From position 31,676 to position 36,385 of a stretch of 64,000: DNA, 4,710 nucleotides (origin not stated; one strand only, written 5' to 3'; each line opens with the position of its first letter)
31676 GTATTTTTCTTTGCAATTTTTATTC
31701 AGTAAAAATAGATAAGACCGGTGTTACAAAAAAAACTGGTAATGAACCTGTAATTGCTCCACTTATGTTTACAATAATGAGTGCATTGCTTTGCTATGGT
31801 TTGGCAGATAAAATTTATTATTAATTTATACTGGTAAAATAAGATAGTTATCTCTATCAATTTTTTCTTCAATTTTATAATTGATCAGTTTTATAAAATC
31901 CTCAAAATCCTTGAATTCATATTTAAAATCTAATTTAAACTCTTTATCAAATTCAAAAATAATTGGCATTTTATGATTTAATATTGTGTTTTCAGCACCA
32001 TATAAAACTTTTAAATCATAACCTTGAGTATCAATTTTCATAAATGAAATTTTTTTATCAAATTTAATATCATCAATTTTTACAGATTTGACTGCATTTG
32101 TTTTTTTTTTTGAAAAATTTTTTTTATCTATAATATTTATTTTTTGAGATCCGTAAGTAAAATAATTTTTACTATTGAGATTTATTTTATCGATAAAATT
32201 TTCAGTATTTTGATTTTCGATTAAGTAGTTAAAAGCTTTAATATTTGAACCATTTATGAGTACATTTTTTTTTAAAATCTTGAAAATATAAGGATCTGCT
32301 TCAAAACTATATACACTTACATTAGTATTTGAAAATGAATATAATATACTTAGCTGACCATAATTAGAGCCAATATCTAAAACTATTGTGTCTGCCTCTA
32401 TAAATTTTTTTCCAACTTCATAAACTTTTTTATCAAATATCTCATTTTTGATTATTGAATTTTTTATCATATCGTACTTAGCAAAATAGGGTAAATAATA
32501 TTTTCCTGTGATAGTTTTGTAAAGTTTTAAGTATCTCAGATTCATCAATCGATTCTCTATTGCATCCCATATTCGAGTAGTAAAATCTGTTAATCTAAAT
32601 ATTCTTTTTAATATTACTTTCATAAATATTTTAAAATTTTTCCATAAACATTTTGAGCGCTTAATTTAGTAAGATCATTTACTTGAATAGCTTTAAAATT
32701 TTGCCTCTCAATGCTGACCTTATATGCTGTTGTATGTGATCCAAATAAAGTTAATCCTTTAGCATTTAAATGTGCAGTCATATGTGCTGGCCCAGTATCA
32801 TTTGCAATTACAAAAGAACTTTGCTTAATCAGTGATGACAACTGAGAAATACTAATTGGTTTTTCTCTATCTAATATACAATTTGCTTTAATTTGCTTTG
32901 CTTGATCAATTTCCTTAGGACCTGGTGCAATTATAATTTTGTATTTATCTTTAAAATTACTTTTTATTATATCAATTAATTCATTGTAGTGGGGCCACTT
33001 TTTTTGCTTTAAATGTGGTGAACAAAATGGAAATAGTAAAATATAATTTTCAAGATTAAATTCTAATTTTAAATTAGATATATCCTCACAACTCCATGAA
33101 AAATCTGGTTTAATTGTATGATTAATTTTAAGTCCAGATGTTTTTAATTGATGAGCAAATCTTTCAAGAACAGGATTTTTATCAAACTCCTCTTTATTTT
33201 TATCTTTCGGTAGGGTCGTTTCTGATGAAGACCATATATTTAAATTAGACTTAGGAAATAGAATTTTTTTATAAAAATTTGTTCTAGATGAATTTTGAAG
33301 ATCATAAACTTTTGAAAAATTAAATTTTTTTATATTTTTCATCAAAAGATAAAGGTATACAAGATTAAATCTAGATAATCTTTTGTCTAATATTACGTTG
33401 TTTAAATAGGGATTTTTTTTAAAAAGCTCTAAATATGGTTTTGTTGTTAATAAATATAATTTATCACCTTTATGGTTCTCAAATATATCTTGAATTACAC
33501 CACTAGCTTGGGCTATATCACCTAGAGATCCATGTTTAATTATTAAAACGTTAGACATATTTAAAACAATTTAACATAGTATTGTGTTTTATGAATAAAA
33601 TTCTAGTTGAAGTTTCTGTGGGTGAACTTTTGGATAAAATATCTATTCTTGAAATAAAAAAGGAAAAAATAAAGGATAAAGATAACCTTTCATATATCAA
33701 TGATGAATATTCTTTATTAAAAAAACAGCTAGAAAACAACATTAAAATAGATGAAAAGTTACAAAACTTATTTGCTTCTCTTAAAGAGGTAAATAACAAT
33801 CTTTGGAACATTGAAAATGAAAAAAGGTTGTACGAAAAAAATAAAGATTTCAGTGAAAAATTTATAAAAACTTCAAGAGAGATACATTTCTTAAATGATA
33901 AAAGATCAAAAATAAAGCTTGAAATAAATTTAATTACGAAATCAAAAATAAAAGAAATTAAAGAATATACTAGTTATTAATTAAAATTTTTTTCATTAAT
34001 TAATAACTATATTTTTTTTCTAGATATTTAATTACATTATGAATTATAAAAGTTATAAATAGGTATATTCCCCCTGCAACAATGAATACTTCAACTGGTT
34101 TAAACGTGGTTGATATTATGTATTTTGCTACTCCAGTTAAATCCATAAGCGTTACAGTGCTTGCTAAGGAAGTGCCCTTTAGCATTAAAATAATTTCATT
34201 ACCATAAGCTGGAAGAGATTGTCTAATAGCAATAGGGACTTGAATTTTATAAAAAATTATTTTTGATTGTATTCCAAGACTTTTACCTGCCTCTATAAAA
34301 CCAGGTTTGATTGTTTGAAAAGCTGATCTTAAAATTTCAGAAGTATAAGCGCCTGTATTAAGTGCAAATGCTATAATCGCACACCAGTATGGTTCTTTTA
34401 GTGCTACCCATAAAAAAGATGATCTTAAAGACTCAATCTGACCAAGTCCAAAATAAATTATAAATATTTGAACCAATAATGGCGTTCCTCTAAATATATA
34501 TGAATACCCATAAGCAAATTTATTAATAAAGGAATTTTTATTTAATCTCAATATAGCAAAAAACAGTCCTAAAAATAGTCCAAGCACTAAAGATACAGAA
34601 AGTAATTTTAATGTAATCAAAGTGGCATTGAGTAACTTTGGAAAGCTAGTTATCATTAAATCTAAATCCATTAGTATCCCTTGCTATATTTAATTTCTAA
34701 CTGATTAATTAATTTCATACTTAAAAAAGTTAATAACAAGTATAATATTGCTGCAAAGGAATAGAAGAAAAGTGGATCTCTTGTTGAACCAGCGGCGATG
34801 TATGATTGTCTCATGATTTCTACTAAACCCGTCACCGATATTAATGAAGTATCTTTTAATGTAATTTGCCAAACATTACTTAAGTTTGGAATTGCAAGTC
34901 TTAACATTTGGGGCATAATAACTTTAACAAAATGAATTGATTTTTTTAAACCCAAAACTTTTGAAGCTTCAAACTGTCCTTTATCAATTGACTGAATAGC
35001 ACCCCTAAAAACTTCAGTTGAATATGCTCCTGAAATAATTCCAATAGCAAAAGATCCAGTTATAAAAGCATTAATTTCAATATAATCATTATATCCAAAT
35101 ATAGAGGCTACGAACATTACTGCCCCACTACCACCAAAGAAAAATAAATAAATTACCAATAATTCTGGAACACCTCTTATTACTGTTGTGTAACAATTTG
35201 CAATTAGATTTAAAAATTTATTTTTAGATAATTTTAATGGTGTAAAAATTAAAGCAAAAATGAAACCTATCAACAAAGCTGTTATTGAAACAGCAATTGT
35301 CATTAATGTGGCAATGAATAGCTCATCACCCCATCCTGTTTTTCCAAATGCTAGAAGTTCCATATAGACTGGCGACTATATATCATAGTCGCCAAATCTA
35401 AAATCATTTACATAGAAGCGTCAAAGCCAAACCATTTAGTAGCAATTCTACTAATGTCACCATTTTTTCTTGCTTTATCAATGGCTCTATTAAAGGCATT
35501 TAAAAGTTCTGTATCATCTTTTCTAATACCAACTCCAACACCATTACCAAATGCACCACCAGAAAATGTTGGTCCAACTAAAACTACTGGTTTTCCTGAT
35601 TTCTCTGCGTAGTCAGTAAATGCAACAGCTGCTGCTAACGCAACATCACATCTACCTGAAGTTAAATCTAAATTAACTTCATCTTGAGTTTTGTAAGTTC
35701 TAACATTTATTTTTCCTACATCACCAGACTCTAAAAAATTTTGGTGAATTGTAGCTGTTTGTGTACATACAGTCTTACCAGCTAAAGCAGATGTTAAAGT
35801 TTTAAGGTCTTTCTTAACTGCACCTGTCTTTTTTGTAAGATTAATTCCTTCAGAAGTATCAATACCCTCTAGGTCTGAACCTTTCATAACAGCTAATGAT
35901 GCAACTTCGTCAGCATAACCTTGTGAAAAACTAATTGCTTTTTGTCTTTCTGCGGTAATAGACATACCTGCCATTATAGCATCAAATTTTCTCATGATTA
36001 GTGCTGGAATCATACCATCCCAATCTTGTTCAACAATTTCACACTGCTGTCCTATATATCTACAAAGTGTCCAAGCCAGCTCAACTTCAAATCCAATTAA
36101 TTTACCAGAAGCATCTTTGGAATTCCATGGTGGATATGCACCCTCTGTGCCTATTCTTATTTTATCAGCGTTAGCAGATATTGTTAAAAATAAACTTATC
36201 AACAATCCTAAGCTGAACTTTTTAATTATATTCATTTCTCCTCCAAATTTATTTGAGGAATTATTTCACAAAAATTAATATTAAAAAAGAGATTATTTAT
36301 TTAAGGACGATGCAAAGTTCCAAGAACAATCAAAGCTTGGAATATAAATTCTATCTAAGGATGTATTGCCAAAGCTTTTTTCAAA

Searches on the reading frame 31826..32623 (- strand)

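Call 101: search_protein_families(library=pfam, proteins=[window:31826-32623:-], max_evalue=0.00001)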
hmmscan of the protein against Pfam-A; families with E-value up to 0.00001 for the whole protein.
window:31826-32623:- (265 aa): 1 family
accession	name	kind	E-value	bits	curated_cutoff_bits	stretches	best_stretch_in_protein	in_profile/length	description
PF05050.19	Methyltransf_21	-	2.5e-14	54.2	22.7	1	83-250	1-172/173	Methyltransferase FkbM domain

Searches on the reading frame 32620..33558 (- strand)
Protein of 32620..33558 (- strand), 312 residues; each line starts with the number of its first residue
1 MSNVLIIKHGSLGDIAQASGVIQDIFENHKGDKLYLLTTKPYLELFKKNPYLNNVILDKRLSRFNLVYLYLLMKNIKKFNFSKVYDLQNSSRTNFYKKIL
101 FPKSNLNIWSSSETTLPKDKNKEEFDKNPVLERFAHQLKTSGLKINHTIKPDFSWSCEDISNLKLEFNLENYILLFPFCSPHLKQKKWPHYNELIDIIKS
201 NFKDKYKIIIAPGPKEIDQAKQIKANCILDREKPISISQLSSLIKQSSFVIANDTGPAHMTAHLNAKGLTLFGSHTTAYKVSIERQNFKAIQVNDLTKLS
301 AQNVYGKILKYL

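Call 101: search_protein_families(library=pfam, proteins=[window:32620-33558:-], max_evalue=0.00001)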
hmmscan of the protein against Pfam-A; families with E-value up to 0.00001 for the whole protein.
window:32620-33558:- (312 aa): 1 family
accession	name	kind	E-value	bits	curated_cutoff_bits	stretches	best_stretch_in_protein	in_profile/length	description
PF01075.23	Glyco_transf_9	-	1.4e-14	54.4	22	1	72-280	4-217/247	Glycosyltransferase family 9 (heptosyltransferase)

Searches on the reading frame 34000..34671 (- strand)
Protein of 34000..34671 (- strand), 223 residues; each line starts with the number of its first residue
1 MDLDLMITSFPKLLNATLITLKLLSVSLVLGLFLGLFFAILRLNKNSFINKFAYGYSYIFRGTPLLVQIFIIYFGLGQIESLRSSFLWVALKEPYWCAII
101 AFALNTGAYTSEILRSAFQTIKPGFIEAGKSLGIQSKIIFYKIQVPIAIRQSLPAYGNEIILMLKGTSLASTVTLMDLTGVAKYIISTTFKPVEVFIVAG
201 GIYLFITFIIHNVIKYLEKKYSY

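Call 101: search_protein_families(library=pfam, proteins=[window:34000-34671:-], max_evalue=0.00001)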
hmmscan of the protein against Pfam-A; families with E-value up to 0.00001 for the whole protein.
window:34000-34671:- (223 aa): 1 family
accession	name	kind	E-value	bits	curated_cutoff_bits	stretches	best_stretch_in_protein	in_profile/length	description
PF00528.27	BPD_transp_1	-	3e-23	83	26.4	1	31-222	1-183/184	Binding-protein-dependent transport system inner membrane component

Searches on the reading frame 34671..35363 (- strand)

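Call 101: search_protein_families(library=pfam, proteins=[window:34671-35363:-], max_evalue=0.00001)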
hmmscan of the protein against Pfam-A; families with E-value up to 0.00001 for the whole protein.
window:34671-35363:- (230 aa): 1 family
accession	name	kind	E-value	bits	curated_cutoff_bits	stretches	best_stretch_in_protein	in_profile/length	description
PF00528.27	BPD_transp_1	-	6e-16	59.1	26.4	1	30-219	2-175/184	Binding-protein-dependent transport system inner membrane component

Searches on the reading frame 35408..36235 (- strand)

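Call 101: search_protein_families(library=pfam, proteins=[window:35408-36235:-], max_evalue=0.00001)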
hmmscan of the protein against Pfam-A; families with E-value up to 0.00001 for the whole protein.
window:35408-36235:- (275 aa): 2 families
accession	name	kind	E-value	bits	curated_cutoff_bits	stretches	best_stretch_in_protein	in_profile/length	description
PF00497.25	SBP_bac_3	-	1.2e-37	129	26.4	1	26-270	1-131/132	Bacterial extracellular solute-binding proteins, family 3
PF10613.14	Lig_chan-Glu_bd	-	2.5e-09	37.7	30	1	47-115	43-110/115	Ligated ion channel L-glutamate- and glycine-binding site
